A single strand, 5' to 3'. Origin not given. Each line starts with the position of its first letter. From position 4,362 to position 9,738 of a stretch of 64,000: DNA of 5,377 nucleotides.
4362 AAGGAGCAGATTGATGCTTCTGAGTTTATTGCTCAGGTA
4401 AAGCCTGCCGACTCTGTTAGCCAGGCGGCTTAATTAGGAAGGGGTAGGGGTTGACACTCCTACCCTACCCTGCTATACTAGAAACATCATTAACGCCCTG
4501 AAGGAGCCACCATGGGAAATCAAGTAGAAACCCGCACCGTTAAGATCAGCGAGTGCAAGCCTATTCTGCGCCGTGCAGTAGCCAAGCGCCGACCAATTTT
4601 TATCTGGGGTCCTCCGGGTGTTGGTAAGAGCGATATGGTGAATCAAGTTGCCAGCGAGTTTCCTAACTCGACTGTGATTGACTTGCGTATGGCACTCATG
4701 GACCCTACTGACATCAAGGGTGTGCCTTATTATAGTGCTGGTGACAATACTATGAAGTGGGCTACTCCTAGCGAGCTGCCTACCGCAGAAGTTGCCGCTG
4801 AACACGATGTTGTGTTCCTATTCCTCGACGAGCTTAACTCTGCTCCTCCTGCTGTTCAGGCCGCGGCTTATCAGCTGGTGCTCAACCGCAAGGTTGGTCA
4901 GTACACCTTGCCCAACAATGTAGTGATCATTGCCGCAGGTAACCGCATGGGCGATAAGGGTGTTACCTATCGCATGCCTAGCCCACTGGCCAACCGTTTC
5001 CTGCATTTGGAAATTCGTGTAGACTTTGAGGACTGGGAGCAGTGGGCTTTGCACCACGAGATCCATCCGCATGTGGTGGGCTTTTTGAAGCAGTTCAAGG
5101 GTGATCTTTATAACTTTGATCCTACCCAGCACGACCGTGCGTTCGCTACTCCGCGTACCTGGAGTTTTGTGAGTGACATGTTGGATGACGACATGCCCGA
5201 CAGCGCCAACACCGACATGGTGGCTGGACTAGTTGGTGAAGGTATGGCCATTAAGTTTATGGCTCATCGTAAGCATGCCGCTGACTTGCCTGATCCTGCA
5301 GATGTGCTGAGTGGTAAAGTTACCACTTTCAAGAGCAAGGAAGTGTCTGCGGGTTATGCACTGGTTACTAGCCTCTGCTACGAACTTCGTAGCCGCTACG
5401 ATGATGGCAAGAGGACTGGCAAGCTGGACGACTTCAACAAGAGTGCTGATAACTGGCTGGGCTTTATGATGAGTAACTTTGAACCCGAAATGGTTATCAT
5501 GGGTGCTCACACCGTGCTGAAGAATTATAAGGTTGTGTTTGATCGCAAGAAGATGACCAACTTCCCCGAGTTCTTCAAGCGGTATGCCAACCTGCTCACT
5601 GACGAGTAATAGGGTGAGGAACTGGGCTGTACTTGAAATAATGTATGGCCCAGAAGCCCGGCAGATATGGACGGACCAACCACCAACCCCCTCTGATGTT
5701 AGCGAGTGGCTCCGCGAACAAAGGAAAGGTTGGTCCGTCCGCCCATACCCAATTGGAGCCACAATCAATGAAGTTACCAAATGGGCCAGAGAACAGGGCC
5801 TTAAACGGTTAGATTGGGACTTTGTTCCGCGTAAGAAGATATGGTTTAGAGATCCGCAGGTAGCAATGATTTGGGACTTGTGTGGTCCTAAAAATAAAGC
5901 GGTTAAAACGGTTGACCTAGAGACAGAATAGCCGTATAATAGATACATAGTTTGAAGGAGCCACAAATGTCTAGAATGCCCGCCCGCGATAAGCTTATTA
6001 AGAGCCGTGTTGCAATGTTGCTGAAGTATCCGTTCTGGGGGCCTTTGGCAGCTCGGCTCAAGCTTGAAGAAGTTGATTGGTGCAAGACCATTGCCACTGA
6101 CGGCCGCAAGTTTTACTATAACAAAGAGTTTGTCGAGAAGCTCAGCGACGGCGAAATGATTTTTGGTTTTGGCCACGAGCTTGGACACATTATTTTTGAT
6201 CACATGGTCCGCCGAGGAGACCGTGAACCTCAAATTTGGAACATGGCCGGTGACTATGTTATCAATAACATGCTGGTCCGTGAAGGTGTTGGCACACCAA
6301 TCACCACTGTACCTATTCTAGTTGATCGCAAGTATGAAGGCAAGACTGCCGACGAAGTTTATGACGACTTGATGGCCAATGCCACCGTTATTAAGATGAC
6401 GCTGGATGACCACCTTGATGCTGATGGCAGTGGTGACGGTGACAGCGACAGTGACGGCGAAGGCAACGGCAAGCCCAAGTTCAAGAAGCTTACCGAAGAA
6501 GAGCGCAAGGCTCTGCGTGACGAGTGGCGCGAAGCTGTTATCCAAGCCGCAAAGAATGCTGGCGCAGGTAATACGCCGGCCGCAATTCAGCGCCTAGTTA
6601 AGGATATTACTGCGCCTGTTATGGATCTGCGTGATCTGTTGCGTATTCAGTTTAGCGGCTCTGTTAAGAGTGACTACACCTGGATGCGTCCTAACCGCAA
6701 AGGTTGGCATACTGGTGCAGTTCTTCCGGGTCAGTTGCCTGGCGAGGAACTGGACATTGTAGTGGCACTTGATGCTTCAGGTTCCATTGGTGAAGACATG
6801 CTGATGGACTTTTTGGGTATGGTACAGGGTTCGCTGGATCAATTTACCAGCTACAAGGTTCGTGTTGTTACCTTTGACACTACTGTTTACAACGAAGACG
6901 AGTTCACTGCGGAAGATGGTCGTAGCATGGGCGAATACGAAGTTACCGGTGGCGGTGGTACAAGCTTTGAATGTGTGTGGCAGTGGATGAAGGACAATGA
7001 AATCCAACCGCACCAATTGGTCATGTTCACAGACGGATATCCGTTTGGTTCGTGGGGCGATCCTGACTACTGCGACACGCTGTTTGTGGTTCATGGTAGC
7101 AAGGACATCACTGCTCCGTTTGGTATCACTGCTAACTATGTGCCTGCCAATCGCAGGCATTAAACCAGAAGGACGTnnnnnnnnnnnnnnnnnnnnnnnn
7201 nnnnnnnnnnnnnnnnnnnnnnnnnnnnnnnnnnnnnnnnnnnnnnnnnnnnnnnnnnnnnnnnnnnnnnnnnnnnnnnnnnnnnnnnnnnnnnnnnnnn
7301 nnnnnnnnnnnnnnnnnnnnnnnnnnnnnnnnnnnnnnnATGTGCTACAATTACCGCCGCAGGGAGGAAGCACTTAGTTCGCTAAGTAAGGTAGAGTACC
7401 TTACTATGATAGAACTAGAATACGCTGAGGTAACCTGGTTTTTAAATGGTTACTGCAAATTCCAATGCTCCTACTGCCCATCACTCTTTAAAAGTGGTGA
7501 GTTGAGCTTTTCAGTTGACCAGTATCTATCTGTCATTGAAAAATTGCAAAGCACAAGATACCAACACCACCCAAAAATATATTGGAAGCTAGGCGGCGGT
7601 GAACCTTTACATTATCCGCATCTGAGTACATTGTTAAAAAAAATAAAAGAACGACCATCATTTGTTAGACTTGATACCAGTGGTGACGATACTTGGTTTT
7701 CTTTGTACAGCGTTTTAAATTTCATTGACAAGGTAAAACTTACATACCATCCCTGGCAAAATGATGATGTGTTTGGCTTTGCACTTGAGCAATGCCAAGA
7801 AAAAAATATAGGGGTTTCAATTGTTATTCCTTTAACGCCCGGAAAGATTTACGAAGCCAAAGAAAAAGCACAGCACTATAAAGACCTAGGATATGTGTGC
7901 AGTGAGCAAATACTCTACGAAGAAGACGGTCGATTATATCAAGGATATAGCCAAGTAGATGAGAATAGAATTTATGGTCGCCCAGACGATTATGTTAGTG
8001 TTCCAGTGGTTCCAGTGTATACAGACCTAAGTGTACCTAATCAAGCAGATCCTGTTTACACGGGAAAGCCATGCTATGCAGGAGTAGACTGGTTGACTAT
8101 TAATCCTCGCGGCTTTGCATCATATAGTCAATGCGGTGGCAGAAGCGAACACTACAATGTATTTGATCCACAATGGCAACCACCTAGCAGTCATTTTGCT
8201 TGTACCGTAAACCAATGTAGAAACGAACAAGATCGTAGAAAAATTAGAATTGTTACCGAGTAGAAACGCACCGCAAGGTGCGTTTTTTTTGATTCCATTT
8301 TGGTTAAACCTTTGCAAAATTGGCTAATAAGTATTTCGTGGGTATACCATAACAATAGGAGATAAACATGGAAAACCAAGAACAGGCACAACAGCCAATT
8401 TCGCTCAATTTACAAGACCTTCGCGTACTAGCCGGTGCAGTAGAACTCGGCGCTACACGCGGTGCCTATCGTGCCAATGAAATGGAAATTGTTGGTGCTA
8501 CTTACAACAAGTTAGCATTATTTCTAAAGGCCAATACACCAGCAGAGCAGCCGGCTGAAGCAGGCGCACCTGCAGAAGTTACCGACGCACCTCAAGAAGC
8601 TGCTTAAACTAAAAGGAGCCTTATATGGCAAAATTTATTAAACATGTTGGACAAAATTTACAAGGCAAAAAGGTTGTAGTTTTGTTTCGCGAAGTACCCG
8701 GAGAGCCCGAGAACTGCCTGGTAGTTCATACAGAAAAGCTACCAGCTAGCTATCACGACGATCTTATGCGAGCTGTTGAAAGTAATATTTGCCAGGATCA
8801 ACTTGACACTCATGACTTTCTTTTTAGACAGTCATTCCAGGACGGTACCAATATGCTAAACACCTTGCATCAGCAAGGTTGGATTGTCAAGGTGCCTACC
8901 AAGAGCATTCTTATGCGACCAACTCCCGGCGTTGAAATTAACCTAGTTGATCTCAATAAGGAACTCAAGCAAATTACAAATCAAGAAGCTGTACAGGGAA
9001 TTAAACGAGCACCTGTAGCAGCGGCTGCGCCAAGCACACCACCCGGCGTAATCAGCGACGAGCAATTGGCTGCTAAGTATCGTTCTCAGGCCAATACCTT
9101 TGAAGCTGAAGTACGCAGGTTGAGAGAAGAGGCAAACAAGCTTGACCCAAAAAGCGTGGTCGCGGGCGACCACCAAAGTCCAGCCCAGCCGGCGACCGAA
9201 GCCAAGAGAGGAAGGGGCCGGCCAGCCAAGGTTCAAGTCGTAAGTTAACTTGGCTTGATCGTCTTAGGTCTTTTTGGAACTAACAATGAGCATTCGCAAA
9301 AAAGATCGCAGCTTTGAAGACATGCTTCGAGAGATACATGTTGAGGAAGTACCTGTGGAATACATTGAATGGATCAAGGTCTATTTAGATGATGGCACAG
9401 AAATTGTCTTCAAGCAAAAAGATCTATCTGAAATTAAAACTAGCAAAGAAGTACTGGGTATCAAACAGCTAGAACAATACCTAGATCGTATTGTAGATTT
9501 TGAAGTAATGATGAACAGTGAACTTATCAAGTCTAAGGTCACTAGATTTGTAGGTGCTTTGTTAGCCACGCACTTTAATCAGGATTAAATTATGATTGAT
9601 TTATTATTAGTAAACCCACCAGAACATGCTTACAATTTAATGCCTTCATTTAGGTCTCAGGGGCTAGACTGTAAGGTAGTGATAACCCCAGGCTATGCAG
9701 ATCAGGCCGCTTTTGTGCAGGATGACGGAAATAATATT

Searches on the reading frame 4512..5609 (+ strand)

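Call 19: search_protein_families(library=pfam, proteins=[window:4512-5609:+], max_evalue=0.01)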
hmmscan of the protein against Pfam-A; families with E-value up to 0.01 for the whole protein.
window:4512-5609:+ (365 aa): 7 families
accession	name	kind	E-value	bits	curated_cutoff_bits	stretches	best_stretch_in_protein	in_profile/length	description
PF07726.17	AAA_3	-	1.1e-07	32.2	27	1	30-164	3-130/131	ATPase family associated with various cellular activities (AAA)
PF07728.20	AAA_5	-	1.2e-07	32.3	22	1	29-163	2-139/139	AAA domain (dynein-related subfamily)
PF00004.35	AAA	-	1.5e-06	29.1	21.2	1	30-147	2-112/131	ATPase family associated with various cellular activities (AAA)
PF20030.5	bpMoxR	-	3e-05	23.6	27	1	7-150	12-151/205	MoxR domain in the MoxR-vWA-beta-propeller ternary systems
PF13191.12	AAA_16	-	0.0002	22.4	32.6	1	18-53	15-51/167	AAA ATPase domain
PF12775.13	AAA_7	-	0.00059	19.9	25.8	1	8-62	15-69/181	P-loop containing dynein motor region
PF00158.32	Sigma54_activat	-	0.0047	17.1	20.2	0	11-146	7-144/168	Sigma-54 interaction domain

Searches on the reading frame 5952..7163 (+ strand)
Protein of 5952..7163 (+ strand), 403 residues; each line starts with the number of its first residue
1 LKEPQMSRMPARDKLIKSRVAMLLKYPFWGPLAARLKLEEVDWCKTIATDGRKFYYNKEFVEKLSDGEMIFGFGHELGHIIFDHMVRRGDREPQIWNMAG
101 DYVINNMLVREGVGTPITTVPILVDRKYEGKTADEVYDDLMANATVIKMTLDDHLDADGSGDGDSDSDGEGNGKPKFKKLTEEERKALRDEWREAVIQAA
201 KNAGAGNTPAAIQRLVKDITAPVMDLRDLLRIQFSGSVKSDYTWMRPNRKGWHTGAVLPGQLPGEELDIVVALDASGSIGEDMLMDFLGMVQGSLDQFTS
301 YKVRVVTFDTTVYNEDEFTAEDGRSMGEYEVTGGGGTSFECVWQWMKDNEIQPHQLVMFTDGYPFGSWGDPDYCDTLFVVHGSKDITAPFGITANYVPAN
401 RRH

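Call 4: search_protein_families(library=pfam, proteins=[window:5952-7163:+], max_evalue=0.1)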
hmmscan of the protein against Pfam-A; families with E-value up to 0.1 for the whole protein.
window:5952-7163:+ (403 aa): 6 families
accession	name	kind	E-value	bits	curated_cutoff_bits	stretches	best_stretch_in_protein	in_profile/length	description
PF13203.12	DUF2201_N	-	4.4e-38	131.9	23.2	1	14-250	5-254/271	Putative metallopeptidase domain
PF09967.15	DUF2201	-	5.7e-18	65.7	26.4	1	269-392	1-118/123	VWA-like domain (DUF2201)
PF05762.20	VWA_CoxE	-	0.00037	20.4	26.4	1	265-363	55-160/222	VWA domain containing CoxE-like protein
PF00092.34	VWA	-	0.0021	18.8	23.8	1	268-319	1-56/174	von Willebrand factor type A domain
PF01435.24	Peptidase_M48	-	0.0051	17.1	20.3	1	57-88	52-84/186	Peptidase family M48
PF22807.2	TrAA12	-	0.03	13.1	30.9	1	151-174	382-406/463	TrAA12-like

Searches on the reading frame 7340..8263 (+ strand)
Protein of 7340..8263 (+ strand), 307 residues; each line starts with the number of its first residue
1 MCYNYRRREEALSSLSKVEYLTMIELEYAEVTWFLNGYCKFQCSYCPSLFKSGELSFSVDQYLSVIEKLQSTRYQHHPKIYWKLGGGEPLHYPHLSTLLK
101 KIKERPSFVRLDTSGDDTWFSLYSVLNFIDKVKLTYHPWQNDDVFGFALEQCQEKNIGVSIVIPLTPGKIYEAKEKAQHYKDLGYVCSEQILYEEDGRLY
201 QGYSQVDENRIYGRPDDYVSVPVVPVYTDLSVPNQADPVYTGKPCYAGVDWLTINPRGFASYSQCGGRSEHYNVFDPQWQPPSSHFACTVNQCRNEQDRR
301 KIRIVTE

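Call 4: search_protein_families(library=pfam, proteins=[window:7340-8263:+], max_evalue=0.1)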
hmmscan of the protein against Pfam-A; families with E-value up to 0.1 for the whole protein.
window:7340-8263:+ (307 aa): 3 families
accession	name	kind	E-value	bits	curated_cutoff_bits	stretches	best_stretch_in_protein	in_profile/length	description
PF04055.27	Radical_SAM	-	0.0001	23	29.5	1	38-117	6-88/166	Radical SAM superfamily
PF06134.17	RhaA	-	0.044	13.4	22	1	125-176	24-73/417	L-rhamnose isomerase (RhaA)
PF13353.11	Fer4_12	-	0.048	14.4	22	0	34-105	11-80/137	4Fe-4S single cluster domain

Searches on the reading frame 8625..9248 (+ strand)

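Call 4: search_protein_families(library=pfam, proteins=[window:8625-9248:+], max_evalue=0.1)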
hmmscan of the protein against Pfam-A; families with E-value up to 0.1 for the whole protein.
window:8625-9248:+ (207 aa): 2 families
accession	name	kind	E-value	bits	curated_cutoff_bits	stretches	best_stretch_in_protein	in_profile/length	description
PF02178.24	AT_hook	-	0.014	15.7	17.4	1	194-204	1-11/13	AT hook motif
PF20849.2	TelK_muzzle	-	0.078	13.5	27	0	51-83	83-114/118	Protelomerase, muzzle domain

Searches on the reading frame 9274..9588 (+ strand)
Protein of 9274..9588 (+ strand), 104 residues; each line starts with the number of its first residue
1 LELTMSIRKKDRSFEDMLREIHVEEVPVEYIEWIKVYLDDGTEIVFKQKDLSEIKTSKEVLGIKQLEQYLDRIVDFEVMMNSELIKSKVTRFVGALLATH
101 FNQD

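Call 4: search_protein_families(library=pfam, proteins=[window:9274-9588:+], max_evalue=0.1)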
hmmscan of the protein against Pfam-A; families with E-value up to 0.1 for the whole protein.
window:9274-9588:+ (104 aa): 3 families
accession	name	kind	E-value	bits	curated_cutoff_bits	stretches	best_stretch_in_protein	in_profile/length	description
PF12207.13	DUF3600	-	0.014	15.8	26.5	1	48-82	93-127/160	Domain of unknown function (DUF3600)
PF05659.16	RPW8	-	0.037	14.1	30.4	1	25-83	59-120/139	Arabidopsis broad-spectrum mildew resistance protein RPW8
PF07753.16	DUF1609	-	0.051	13.6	25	1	30-70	47-87/227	Protein of unknown function (DUF1609)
